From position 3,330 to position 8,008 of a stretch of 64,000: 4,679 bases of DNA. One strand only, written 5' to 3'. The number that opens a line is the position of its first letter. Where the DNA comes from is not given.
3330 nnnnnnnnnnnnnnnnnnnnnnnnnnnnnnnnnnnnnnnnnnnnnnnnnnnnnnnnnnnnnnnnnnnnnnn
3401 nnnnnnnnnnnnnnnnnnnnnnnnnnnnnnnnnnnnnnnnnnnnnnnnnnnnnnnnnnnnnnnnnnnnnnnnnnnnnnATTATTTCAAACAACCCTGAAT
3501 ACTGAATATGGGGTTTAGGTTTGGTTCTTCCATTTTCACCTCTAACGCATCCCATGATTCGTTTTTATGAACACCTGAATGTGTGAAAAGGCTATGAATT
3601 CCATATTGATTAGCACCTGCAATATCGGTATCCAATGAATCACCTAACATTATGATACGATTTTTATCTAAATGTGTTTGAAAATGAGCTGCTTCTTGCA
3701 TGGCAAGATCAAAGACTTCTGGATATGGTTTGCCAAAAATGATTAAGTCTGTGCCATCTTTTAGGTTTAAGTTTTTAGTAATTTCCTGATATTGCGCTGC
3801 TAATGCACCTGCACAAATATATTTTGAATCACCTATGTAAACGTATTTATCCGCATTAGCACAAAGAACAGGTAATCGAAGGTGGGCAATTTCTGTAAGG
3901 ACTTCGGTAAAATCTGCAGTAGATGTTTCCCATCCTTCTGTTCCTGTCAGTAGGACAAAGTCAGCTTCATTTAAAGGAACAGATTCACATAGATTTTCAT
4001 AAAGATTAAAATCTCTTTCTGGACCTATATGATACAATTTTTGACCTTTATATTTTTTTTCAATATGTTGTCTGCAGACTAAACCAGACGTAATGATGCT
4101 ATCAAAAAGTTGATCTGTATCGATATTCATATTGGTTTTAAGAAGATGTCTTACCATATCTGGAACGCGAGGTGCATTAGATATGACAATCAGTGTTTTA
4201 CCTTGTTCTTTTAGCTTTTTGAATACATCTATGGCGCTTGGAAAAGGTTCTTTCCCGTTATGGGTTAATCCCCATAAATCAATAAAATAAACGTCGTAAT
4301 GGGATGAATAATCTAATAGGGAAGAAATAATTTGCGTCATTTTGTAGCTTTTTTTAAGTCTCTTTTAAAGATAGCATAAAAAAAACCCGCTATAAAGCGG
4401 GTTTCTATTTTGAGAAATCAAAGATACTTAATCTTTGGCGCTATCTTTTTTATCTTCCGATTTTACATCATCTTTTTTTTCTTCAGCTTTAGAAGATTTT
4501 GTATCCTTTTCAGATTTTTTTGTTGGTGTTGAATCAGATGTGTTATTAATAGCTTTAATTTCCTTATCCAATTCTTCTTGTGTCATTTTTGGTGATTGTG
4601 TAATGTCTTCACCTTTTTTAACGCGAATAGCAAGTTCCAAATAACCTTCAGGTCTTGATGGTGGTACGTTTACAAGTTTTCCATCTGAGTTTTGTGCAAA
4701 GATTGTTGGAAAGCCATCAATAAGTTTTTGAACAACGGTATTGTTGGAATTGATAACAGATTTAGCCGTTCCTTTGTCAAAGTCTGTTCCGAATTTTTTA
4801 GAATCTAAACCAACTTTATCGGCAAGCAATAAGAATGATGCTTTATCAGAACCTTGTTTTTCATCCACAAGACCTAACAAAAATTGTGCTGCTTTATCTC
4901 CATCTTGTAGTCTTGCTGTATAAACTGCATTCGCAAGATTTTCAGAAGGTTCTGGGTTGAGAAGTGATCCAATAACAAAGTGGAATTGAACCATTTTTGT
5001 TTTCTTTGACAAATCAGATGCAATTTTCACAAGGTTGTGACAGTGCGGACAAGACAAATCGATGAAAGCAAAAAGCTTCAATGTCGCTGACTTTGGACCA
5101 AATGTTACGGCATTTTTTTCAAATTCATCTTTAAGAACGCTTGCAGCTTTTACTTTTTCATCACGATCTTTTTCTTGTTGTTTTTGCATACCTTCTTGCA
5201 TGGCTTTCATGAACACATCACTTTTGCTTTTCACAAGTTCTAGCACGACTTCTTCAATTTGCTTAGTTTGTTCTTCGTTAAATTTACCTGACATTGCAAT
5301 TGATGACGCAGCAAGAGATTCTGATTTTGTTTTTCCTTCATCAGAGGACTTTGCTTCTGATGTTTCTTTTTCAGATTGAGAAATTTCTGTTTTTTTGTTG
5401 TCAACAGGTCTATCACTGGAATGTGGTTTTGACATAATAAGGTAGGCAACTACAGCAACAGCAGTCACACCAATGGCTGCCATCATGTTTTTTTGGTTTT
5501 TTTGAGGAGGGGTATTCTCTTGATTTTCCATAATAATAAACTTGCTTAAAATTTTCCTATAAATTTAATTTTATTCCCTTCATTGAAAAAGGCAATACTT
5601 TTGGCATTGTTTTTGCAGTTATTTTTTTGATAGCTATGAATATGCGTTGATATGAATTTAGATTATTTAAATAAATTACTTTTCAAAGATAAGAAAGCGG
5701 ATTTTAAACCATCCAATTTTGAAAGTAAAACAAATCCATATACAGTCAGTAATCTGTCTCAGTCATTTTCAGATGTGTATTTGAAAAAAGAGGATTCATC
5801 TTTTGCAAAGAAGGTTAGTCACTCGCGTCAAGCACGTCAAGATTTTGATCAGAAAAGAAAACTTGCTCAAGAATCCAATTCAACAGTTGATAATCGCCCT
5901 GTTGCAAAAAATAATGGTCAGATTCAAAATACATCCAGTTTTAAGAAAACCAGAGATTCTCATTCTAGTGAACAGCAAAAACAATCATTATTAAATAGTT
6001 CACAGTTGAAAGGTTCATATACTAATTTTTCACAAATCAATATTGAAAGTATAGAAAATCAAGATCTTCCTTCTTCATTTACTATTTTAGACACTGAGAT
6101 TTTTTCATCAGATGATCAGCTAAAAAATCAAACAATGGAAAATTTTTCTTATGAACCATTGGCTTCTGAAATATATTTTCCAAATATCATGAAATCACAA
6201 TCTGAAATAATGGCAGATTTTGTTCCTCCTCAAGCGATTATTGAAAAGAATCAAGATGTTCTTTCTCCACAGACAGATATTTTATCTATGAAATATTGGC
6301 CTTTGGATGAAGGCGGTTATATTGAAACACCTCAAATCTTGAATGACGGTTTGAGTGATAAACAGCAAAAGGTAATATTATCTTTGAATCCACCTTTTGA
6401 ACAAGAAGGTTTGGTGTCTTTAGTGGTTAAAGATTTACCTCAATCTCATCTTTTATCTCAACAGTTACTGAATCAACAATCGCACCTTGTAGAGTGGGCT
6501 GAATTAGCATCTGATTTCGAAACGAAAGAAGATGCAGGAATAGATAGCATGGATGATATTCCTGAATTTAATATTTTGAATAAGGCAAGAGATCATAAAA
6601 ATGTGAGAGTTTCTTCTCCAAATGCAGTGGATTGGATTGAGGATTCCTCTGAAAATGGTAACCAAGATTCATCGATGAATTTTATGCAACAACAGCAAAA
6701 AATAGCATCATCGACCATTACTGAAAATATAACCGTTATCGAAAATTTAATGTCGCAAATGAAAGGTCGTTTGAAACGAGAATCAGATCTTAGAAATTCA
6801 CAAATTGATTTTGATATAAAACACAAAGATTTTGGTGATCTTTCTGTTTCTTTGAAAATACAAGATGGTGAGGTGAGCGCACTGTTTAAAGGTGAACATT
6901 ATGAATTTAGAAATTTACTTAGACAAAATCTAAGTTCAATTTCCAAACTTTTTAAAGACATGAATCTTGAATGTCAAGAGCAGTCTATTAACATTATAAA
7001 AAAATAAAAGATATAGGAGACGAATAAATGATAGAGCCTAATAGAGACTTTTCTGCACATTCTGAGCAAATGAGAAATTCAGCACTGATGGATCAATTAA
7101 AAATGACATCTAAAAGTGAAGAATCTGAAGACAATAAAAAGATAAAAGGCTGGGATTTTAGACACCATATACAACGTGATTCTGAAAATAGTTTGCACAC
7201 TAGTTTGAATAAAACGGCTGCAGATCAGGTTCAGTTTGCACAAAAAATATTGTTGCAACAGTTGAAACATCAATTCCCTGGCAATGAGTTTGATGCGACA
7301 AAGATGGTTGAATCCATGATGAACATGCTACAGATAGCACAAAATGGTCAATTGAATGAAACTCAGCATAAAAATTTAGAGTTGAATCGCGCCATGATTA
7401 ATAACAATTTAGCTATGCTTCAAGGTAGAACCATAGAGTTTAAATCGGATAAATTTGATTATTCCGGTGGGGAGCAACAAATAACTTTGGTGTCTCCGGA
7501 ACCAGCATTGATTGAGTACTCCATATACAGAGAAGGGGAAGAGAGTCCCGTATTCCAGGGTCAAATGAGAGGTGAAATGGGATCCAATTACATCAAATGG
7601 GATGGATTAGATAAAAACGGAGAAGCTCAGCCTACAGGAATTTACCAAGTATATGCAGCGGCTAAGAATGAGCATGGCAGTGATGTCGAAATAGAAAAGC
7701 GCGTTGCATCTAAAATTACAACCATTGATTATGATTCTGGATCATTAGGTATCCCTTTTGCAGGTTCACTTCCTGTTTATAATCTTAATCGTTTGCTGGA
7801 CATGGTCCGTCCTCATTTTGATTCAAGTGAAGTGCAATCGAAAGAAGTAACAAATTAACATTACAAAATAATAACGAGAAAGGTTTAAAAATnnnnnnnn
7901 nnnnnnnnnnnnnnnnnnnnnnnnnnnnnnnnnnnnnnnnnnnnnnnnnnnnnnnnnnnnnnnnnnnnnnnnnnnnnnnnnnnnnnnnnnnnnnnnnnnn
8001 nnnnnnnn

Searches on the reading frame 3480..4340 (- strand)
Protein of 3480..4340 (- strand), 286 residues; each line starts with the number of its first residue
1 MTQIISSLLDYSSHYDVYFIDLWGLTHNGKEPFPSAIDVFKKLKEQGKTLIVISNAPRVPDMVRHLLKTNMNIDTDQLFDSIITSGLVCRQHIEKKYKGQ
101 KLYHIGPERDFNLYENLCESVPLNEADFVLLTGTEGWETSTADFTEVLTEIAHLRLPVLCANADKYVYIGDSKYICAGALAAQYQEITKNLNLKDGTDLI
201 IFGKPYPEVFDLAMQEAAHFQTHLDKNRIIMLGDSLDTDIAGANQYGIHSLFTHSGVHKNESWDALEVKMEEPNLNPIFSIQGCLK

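Call 9: search_protein_families(library=pfam, proteins=[window:3480-4340:-], max_evalue=0.01)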
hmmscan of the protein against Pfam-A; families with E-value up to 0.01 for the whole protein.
window:3480-4340:- (286 aa): 5 families
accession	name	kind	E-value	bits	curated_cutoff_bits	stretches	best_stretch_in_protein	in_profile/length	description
PF13344.12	Hydrolase_6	-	6.4e-15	55.5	27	1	19-112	2-93/101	Haloacid dehalogenase-like hydrolase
PF13242.12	Hydrolase_like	-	1.7e-14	53.9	22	1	202-264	2-59/75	HAD-hyrolase-like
PF00702.32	Hydrolase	-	2.1e-10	41.8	26.4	1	175-246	119-190/191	haloacid dehalogenase-like hydrolase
PF13419.12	HAD_2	-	5.4e-09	36.9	23.8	1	200-251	131-176/178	Haloacid dehalogenase-like hydrolase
PF09419.16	PGP_phosphatase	-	0.0043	17.1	20.4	0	219-257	126-167/168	Mitochondrial PGP phosphatase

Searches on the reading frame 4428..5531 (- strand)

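Call 9: search_protein_families(library=pfam, proteins=[window:4428-5531:-], max_evalue=0.01)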
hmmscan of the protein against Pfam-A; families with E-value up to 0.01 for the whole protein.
window:4428-5531:- (367 aa): 2 families
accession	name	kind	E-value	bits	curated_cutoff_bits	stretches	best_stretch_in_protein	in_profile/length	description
PF13462.12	Thioredoxin_4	-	1.2e-06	29.3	23.2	1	141-280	5-146/165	Thioredoxin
PF01323.26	DSBA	-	0.00065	20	25.6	1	194-282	83-175/191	DSBA-like thioredoxin domain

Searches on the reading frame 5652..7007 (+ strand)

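Call 8: search_protein_families(library=pfam, proteins=[window:5652-7007:+], max_evalue=0.01)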
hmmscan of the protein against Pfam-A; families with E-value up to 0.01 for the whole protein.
window:5652-7007:+ (451 aa): 1 family
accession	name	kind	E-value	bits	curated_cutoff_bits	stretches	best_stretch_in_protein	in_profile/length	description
PF02120.21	Flg_hook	-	1.5e-07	31.6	29.8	1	375-447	5-77/85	Flagellar hook-length control protein FliK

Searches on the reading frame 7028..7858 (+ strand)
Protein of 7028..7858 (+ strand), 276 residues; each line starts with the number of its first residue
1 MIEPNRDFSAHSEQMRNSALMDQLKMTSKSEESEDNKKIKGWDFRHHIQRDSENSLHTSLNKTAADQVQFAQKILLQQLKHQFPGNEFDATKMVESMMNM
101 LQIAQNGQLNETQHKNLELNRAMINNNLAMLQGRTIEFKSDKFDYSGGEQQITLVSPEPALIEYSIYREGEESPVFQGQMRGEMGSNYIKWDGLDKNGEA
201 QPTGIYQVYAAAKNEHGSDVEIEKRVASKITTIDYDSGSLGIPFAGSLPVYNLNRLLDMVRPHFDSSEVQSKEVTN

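Call 8: search_protein_families(library=pfam, proteins=[window:7028-7858:+], max_evalue=0.01)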
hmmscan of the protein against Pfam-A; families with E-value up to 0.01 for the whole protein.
window:7028-7858:+ (276 aa): 1 family
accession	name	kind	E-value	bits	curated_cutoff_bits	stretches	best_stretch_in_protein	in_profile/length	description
PF13860.13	FlgD_ig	-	0.00021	21.6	27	1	184-214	47-77/79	FlgD Ig-like domain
